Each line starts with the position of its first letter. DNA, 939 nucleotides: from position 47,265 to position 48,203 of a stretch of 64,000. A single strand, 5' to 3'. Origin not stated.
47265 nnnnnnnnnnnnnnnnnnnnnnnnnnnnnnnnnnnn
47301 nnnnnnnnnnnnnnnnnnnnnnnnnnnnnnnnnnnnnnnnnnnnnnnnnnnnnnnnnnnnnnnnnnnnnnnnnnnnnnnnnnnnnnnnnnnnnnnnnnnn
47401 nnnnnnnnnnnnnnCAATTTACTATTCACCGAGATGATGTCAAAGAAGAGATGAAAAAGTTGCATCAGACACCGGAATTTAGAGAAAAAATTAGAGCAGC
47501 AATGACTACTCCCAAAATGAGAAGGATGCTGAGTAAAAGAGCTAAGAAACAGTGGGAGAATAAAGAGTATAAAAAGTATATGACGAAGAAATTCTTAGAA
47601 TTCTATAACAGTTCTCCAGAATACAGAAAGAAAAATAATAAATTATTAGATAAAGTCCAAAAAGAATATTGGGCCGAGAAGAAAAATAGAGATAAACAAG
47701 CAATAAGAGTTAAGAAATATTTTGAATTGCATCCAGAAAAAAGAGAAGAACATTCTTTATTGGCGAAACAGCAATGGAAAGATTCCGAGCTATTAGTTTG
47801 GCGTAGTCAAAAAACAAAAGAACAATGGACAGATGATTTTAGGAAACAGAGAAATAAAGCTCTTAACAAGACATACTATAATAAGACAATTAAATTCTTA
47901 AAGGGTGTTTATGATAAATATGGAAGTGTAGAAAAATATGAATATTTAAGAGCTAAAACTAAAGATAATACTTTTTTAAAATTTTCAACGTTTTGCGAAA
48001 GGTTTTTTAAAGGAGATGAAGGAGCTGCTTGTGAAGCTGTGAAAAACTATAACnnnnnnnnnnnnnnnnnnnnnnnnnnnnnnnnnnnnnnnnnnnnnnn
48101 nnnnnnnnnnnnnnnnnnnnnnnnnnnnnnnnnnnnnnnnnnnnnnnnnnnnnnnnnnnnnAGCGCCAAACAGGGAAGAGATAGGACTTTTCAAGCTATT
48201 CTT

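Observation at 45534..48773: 436-aa HNH-type intein inserted in the GyrB TOPRIM motif (EGDSAGG | intein | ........)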

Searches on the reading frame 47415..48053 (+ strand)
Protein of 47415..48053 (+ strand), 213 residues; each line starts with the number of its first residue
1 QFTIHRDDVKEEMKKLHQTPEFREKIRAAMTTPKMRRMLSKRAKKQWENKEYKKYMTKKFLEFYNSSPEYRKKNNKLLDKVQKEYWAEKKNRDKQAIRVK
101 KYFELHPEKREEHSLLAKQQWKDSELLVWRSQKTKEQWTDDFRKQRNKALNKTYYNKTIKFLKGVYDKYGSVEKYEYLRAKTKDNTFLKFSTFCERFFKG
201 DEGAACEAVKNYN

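Call 71: search_protein_representatives(protein=window:47415-48053:+)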
Query: 213 residues. Proteins with E-value up to 0.001 (for the whole library): 146; up to 1e-10: 76; up to 1e-30: 25. The best 146 are listed.
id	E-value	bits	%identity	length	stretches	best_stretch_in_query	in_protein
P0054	1.9e-56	207.3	47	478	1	3-213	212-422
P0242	1.2e-53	198.2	48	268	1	1-209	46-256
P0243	1.3e-53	198.1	54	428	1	31-213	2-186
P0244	1.5e-53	197.8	49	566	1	3-213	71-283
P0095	2.4e-51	190.7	45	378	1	3-213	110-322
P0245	3.3e-51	190.2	48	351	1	3-201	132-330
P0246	4.9e-51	189.6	48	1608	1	3-212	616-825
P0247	6.3e-50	186.0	54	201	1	30-213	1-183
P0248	5.0e-49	183.1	48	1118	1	3-209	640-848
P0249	1.8e-48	181.3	45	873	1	3-213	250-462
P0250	8.7e-47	175.8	53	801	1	34-213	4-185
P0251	6.6e-46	172.9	45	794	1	3-213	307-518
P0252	1.1e-45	172.2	48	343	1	3-213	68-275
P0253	9.3e-45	169.1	45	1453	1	3-213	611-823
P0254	1.2e-43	165.5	49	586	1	31-213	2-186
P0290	1.2e-18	83.8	31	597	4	11-128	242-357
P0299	2.0e-15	73.3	29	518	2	23-147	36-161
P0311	7.5e-12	61.7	27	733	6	6-73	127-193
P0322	6.1e-09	52.2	33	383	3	18-73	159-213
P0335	3.2e-07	46.6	35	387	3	2-148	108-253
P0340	1.5e-06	44.4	31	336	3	28-126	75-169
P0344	6.3e-06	42.3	29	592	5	15-118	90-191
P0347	1.2e-05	41.5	32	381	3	11-149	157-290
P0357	7.2e-05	38.9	28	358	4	7-98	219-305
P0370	3.7e-04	36.6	31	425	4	10-71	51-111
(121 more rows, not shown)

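Call 72: search_protein_families(library=pfam, proteins=[P0290, P0299, P0311, P0322, P0335, P0340, P0344, P0347, P0357, P0370], max_evalue=0.001)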
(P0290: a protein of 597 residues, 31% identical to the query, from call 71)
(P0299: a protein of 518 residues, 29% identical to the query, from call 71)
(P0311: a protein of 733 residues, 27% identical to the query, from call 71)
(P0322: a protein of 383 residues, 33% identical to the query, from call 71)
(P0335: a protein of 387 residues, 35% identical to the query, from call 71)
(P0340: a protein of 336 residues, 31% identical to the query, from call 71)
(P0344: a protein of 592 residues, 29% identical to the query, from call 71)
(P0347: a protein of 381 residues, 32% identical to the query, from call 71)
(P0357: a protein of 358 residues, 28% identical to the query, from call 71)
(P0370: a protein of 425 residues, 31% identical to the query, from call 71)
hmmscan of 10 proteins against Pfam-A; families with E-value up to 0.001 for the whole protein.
P0290 (597 aa): 1 family
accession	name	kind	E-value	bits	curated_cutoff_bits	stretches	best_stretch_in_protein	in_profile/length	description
PF17898.6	GerD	-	1.3e-05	25.5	29.5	0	223-348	8-112/114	Spore germination GerD central core domain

P0299 (518 aa): 3 families
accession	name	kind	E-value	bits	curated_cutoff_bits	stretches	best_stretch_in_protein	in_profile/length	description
PF00986.26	DNA_gyraseB_C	-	3.3e-32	110.9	29.8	1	446-507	2-63/63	DNA gyrase B subunit, carboxyl terminus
PF01751.28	Toprim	-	3.2e-13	50.1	23.1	1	315-414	13-95/96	Toprim domain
PF14890.11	Intein_splicing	-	1e-07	32.3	35.8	1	234-314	114-155/155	Intein splicing domain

P0311 (733 aa): 4 families
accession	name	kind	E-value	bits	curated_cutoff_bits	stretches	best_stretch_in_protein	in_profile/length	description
PF17898.6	GerD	-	3.7e-23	82.1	29.5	1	182-260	26-108/114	Spore germination GerD central core domain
PF25680.1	Mom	-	1.1e-17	64.8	27.1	1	553-720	2-170/202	Mom protein family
PF18741.7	MTES_1575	-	0.00013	22.4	38.2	1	464-527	22-84/96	REase_MTES_1575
PF17830.6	STI1-HOP_DP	-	0.00014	22.1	29.1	0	383-425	15-54/55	STI1/HOP, DP domain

P0322 (383 aa): 4 families
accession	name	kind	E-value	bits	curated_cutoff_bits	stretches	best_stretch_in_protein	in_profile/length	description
PF17898.6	GerD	-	2.4e-07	31.2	29.5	0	116-219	11-111/114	Spore germination GerD central core domain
PF01844.29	HNH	-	0.00011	22.7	21.4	1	281-321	1-46/47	HNH endonuclease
PF13392.12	HNH_3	-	0.00023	21.2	24.8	1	291-315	19-43/46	HNH endonuclease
PF10346.14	Con-6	-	0.00039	20.7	25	0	213-227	4-18/34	Conidiation protein 6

P0335 (387 aa): 2 families
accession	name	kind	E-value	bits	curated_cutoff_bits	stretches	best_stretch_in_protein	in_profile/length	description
PF02526.19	GBP_repeat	-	0.00049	20.2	25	0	205-218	11-24/38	Glycophorin-binding protein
PF01844.29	HNH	-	0.00075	20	21.4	1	29-72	4-42/47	HNH endonuclease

P0340 (336 aa): 2 families
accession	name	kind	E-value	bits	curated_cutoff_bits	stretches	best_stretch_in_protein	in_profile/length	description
PF01844.29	HNH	-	1e-06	29.2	21.4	1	264-307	1-46/47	HNH endonuclease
PF17898.6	GerD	-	3.7e-06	27.3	29.5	0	154-213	44-96/114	Spore germination GerD central core domain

P0344 (592 aa): 2 families
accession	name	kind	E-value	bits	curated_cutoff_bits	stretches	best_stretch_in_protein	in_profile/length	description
PF17898.6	GerD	-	1.5e-07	31.8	29.5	0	94-134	69-109/114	Spore germination GerD central core domain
PF17830.6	STI1-HOP_DP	-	1.6e-06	28.3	29.1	0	223-290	3-51/55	STI1/HOP, DP domain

P0347 (381 aa): 2 families
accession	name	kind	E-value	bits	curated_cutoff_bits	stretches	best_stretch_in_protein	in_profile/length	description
PF17898.6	GerD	-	1.7e-06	28.4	29.5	0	157-209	61-113/114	Spore germination GerD central core domain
PF20987.3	I-TevI_DNA-bd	-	0.0001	22.5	27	1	336-374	13-50/51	Intron-encoded endonuclease 1, DNA-binding domain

P0357 (358 aa): 0 families

P0370 (425 aa): 4 families
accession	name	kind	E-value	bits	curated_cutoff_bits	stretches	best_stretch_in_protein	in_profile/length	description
PF17898.6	GerD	-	1.1e-13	51.6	29.5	2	190-283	24-104/114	Spore germination GerD central core domain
PF17830.6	STI1-HOP_DP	-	7.8e-06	26.1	29.1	0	207-225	13-31/55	STI1/HOP, DP domain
PF03852.21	Vsr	-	0.0004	20.6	27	0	322-377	20-73/74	DNA mismatch endonuclease Vsr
PF04480.18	DUF559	-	0.00046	20.5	20.6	0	335-408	30-93/109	Protein of unknown function (DUF559)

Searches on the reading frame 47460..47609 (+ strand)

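Call 26: search_protein_families(library=pfam, proteins=[window:47460-47609:+], max_evalue=10)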
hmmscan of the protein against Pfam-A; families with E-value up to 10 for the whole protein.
seq(50 aa): 1 family
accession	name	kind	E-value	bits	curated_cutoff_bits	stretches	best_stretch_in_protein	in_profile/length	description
PF21728.3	PADR1_N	-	0.11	13.4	25.7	1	6-25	17-36/60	PADR1, N-terminal helical domain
